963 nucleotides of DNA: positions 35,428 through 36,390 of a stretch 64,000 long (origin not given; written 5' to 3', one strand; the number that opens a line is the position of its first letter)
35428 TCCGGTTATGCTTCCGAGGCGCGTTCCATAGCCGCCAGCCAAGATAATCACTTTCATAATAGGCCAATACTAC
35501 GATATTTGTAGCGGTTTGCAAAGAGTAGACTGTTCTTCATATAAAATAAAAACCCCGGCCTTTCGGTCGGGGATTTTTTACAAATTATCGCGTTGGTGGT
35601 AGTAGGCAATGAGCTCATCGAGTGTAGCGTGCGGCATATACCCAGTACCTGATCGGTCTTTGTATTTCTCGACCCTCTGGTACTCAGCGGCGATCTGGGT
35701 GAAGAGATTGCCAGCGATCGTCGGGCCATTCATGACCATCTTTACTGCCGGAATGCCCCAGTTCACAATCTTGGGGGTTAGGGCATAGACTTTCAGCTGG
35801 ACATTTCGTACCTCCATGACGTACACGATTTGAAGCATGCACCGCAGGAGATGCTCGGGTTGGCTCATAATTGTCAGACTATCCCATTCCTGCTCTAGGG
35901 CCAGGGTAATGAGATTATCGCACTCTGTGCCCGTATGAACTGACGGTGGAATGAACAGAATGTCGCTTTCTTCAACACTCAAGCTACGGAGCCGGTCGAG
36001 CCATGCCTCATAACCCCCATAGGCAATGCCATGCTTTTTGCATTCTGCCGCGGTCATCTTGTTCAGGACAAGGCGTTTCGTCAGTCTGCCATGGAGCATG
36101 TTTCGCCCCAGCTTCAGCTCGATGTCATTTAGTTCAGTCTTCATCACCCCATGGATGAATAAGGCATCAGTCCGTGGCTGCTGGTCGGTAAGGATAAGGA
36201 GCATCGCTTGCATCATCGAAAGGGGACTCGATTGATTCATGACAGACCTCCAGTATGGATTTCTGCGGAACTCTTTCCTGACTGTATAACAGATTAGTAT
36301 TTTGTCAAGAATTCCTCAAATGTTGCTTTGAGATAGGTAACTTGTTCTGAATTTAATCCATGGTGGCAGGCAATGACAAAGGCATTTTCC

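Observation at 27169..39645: Minus-strand glycan operon combining a CDP-3,6-dideoxyhexose-type pathway (no E3 reductase visible) with GT11 fucosyltransferases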

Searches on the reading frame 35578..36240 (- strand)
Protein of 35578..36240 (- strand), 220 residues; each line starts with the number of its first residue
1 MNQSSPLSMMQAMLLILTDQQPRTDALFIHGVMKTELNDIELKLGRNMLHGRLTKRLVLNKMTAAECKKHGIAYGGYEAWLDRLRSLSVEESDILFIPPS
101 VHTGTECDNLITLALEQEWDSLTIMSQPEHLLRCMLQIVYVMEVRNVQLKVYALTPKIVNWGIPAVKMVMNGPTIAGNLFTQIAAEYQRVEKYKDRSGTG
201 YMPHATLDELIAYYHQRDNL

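Call 4: search_protein_families(library=pfam, proteins=[window:35578-36240:-], max_evalue=0.01)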
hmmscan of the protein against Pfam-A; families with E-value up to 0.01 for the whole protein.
window:35578-36240:- (220 aa): 0 families

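Call 5: search_protein_families(library=ncbifam, proteins=[window:35578-36240:-], max_evalue=0.01)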
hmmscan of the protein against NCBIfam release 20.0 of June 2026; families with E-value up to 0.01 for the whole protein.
window:35578-36240:- (220 aa): 0 families

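Call 43: search_solved_structures(query=window:35578-36240:-, max_evalue=1)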
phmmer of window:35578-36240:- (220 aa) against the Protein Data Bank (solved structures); distinct sequences matched with E-value up to 1: 2.
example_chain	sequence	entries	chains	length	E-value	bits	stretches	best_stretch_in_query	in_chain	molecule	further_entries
9g44_F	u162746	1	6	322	0.62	12.8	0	141-206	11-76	CRISPR-associated protein Cas7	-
5o6u_C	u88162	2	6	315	0.75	12.6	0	142-206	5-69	Uncharacterized protein | Cas7fv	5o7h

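Call 45: find_homologous_proteins(query=window:35578-36240:-, max_evalue=0.00001)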
Query window:35578-36240:- (220 aa): 1 proteins with E <= 0.00001 among 152 candidates.
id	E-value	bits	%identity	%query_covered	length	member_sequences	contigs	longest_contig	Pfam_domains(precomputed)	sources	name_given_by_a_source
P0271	1.8e-143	493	100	100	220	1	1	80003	-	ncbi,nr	ncbi:hypothetical protein KW782_01165 [Candidatus Parcubacteria bacterium]|nr:hypothetical protein [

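Call 50: search_solved_structures(query=A1, max_evalue=10)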
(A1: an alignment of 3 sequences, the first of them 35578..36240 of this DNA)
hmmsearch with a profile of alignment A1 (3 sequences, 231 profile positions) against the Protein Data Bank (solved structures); distinct sequences matched with E-value up to 10: 4.
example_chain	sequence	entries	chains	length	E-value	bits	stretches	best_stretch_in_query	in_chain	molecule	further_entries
3uuw_A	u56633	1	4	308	0.28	13.7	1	21-105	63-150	Putative oxidoreductase with NAD(P)-binding Rossmann-fold domain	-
1zva_A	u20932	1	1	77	0.58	12.7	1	155-205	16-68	E2 glycoprotein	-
6ie5_A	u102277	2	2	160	1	11.9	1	23-68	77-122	Agenet domain-containing protein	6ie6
5zwz_A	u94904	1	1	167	1.1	11.8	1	23-68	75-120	Agenet domain-containing protein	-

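Call 51: find_homologous_proteins(query=A1, max_evalue=0.001)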
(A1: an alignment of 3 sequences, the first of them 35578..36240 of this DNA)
Query A1 (3 sequences) (220 aa, profile of the alignment): 43 proteins with E <= 0.001 among 4591 candidates.
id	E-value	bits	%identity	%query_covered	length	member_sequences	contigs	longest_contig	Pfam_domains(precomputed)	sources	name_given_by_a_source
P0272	4.2e-118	411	32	91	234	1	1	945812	-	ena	-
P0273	6.1e-118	410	38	96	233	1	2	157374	-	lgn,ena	-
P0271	2.0e-106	373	100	100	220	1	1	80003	-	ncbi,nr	ncbi:hypothetical protein KW782_01165 [Candidatus Parcubacteria bacterium]|nr:hypothetical protein [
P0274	1.9e-85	304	34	98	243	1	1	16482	-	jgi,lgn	-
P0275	1.1e-80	288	33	99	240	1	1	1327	-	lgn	-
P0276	2.2e-80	287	35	96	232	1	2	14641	-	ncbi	ncbi:hypothetical protein ACFL16_01770 [Patescibacteria group bacterium]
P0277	3.4e-77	277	38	98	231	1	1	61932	-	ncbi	-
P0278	7.2e-71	256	37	93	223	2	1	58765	-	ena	-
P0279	3.2e-69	251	51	99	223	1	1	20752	-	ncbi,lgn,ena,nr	ncbi:MAG: hypothetical protein G01um101456_569 [Parcubacteria group bacterium Gr01-1014_56]|nr:MAG: 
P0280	5.6e-67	244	40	98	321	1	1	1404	-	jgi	-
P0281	1.3e-66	242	31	98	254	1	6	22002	-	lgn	-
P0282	4.7e-66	241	35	97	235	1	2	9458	-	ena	-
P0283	4.3e-65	237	34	97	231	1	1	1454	-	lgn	-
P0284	2.0e-64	235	40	96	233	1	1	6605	-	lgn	-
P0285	6.6e-63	230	39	94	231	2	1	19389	-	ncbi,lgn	-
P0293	2.3e-56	209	32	96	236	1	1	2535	PF02698.24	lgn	-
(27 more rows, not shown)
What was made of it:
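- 35578..36240 (-): DUF218/YdcF-like protein of unknown role (orf220), found only in Patescibacteria in the searches run here, and a recurrent neighbour of the dehydratase gene. 43 homologues were found; all sources that name an organism say Patescibacteria/Parcubacteria, and one carries PF02698 (call 51).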

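Call 54: search_solved_structures(query=A2, max_evalue=10)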
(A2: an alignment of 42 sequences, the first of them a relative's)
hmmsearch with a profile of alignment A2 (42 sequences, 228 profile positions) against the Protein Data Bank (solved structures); distinct sequences matched with E-value up to 10: 1.
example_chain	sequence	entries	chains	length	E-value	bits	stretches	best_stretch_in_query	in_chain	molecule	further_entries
3dku_A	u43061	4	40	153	1.1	11.5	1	103-144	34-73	Putative phosphohydrolase | Phosphatase nudJ | Putative Nudix hydrolase ymfB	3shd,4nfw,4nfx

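Call 58: predict_structure(alignment_id=A2)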
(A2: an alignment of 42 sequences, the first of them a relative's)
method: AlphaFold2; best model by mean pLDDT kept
length: 220 residues; sequences in the alignment: 42
mean_pLDDT: 94.7   pTM: 0.92
mean pLDDT of the five models: 94.7, 93.5, 93.0, 93.1, 91.8
residues with pLDDT >= 90: 188; 70-90: 31; 50-70: 1; < 50: 0
segments of 3 or more residues with pLDDT < 50: none
pLDDT, mean of each block of 10 residues (from residue 1): 90 97 97 84 97 98 95 91 98 98 96 98 97 98 98 94 87 91 95 91 96 94
secondary structure, 60 per line:
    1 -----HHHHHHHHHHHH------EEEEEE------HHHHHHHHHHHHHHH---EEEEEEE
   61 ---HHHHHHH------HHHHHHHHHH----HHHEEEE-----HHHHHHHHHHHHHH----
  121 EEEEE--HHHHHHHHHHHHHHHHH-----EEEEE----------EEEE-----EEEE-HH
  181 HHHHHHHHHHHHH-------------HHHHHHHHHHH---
elements in order: H6-17 E24-29 H36-50 E54-60 H64-70 H77-86 E94-97 H103-116 E121-125 H128-144 E150-154 E165-168 E174-177 H179-193 H207-217
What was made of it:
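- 35578..36240 (-): AlphaFold2 pLDDT 94.7 (call 58).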

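Call 60: fold_search(model_id=the predicted structure, library=pdb)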
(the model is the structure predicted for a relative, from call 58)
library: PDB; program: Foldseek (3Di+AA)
matches with E <= 10: 1444; with E <= 0.001: 2
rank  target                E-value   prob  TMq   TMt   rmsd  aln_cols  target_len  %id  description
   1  3ca8_A                2.0e-05  1.00  0.56  0.49   9.2       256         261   11  Crystal structure of Escherichia coli YdcF, an S-adenosyl-L-methionine utilizing enzyme (released 2008-05-06)
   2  3ca8_B                6.7e-05  1.00  0.58  0.50   9.6       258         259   11  Crystal structure of Escherichia coli YdcF, an S-adenosyl-L-methionine utilizing enzyme (released 2008-05-06)
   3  2pfs                  2.0e-03  1.00  0.35  0.54   5.7       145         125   10  Crystal structure of universal stress protein from Nitrosomonas europaea (released 2007-05-08)
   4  3mmx_E                1.7e-02  0.75  0.35  0.41  17.4       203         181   11  Bacillus anthracis NadD (baNadD) in complex with compound 1_02_3 (released 2010-07-28)
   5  1jmv_A                2.0e-02  0.96  0.37  0.52   6.8       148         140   13  Structure of Haemophylus influenzae Universal Stress Protein At 1.85A Resolution (released 2001-12-12)
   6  7k5z_D                2.2e-02  0.91  0.40  0.25  11.2       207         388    9  Crystal Structure of Argininosuccinate synthase from Legionella pneumophila Philadelphia 1 in complex with ANPPNP and  (released 2020-09-30)
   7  3mla_A                2.2e-02  0.69  0.36  0.40  17.3       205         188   12  BaNadD in complex with inhibitor 1_02 (released 2010-07-28)
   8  1jmv_C                2.3e-02  0.96  0.37  0.54   6.4       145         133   12  Structure of Haemophylus influenzae Universal Stress Protein At 1.85A Resolution (released 2001-12-12)
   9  2bgj_A                2.5e-02  0.84  0.33  0.29   6.8       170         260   11  X-Ray Structure of the Ferredoxin-NADP(H) Reductase from Rhodobacter capsulatus at 2.1 Angstroms (released 2005-09-07)
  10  5f2h_B                2.8e-02  0.38  0.22  0.17  10.5       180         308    9  2.75 Angstrom resolution crystal structure of uncharacterized protein from Bacillus cereus ATCC 10987 (released 2015-12-16)
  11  3hgm_A                3.1e-02  0.97  0.30  0.42   6.6       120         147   12  Universal Stress Protein TeaD from the TRAP transporter TeaABC of Halomonas elongata (released 2010-03-02)
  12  5ume_A                3.1e-02  0.35  0.22  0.18  12.7       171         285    9  Crystal Structure of 5,10-Methylenetetrahydrofolate Reductase MetF from Haemophilus influenzae (released 2017-02-22)
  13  3dv2_B                3.3e-02  0.57  0.34  0.38  17.2       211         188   11  Crystal Structure of nicotinic acid mononucleotide adenylyltransferase from Bacillus anthracis (released 2008-11-04)
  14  3e27_A                3.3e-02  0.54  0.34  0.38  17.2       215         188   12  Nicotinic acid mononucleotide (NaMN) adenylyltransferase from Bacillus anthracis: product complex (released 2008-09-09)
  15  8k8i                  3.5e-02  0.33  0.24  0.25  10.2       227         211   12  De novo design protein -N14 (released 2024-07-31)
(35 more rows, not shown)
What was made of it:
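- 35578..36240 (-): Best fold match is E. coli YdcF 3ca8, E 2e-5 (call 60).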
